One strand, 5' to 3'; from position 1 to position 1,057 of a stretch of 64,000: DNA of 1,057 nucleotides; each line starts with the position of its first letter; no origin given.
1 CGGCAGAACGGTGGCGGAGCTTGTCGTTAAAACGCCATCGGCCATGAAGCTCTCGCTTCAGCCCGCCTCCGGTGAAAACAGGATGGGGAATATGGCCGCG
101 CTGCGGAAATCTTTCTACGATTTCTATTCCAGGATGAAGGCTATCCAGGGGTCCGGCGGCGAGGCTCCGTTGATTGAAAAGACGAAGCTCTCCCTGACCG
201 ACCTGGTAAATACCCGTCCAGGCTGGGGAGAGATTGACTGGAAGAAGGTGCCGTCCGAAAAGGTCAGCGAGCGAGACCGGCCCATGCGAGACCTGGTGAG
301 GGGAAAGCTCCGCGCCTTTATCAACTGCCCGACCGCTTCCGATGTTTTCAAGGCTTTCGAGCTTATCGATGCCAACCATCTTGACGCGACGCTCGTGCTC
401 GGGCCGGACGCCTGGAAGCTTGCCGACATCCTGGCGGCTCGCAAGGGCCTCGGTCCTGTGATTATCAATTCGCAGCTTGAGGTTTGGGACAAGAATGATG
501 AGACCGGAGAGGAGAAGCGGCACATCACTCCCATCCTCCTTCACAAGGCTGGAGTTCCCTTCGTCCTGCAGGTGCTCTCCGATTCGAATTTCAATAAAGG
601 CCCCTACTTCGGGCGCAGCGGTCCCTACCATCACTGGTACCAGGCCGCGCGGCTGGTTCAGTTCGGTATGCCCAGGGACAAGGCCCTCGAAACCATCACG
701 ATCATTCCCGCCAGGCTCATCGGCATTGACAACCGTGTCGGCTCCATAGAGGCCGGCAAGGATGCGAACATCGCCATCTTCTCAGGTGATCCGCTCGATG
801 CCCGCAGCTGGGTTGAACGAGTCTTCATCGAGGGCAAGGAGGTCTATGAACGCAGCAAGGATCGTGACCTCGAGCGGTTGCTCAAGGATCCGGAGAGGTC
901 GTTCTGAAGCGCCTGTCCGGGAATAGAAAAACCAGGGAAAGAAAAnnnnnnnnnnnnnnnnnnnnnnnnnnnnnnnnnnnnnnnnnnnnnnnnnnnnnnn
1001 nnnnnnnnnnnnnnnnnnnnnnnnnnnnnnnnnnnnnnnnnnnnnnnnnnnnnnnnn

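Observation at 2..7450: Tandem array of five secreted amidohydrolase paralogs, only one retaining the HxH metal site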

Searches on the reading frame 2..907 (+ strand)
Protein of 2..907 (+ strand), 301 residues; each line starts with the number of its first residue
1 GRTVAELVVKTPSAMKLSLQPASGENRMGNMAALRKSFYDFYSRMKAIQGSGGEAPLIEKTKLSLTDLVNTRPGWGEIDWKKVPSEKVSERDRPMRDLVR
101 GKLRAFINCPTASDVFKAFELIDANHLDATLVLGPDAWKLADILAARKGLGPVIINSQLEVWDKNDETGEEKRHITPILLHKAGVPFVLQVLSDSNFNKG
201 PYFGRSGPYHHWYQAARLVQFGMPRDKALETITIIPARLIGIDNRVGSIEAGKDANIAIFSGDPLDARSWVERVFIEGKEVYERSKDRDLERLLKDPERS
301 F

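Call 3: search_protein_families(library=pfam, proteins=[window:2-907:+], max_evalue=0.01)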
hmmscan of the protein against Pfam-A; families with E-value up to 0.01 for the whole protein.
window:2-907:+ (301 aa): 2 families
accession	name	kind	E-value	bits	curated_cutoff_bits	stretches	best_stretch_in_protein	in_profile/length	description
PF01979.26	Amidohydro_1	-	6.9e-10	39.1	25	1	220-281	278-345/345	Amidohydrolase family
PF07969.17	Amidohydro_3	-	1.7e-08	34.8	29.7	1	223-282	407-472/472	Amidohydrolase family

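Call 4: search_protein_families(library=ncbifam, proteins=[window:2-907:+], max_evalue=0.01)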
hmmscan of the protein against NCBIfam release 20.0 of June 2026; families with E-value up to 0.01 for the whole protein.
window:2-907:+ (301 aa): 15 families
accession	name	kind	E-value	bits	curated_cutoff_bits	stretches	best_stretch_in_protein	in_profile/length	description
NF011990.0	PRK15446.2-6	subfamily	5.7e-08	31.9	233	1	226-286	329-387/390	alpha-D-ribose 1-methylphosphonate 5-triphosphate diphosphatase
NF051886.1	XaaProDiPepCaul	equivalog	6.5e-08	32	500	1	214-274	327-387/398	Xaa-Pro dipeptidase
NF005759.0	PRK07583.1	equivalog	8.7e-07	27.9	403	1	167-277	305-416/438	cytosine deaminase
TIGR00221.1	nagA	equivalog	1e-06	28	225.65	1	217-263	322-369/380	N-acetylglucosamine-6-phosphate deacetylase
NF008371.0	PRK11170.1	equivalog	6.6e-06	25.2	483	1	220-263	323-366/382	N-acetylglucosamine-6-phosphate deacetylase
NF009060.0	PRK12394.1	equivalog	0.00015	20.7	442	1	218-260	296-338/381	metallo-dependent hydrolase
NF006056.0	PRK08204.1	subfamily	0.00019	20.3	391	1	220-262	339-381/449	hypothetical protein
NF005211.0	PRK06687.1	equivalog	0.00027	19.9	703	1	180-259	291-370/419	TRZ/ATZ family protein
NF006549.0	PRK09045.1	equivalog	0.00049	18.8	540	1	223-260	341-378/444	TRZ/ATZ family hydrolase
NF005557.0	PRK07228.1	equivalog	0.00052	18.8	522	1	222-267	336-381/445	5'-deoxyadenosine deaminase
NF006689.0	PRK09237.1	equivalog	0.0014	17.3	371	1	217-261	293-336/383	amidohydrolase/deacetylase family metallohydrolase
TIGR02318.1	phosphono_phnM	equivalog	0.0017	17.3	390.55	1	223-282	320-376/376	phosphonate metabolism protein PhnM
TIGR01224.1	hutI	equivalog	0.0033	16.3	298.15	1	220-262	311-353/377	imidazolonepropionase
NF011986.0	PRK15446.2-2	equivalog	0.0039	16.1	465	1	228-286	327-382/406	alpha-D-ribose 1-methylphosphonate 5-triphosphate diphosphatase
NF009686.0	PRK13207.1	subfamily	0.0066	15.3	354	1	231-263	408-440/569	urease subunit alpha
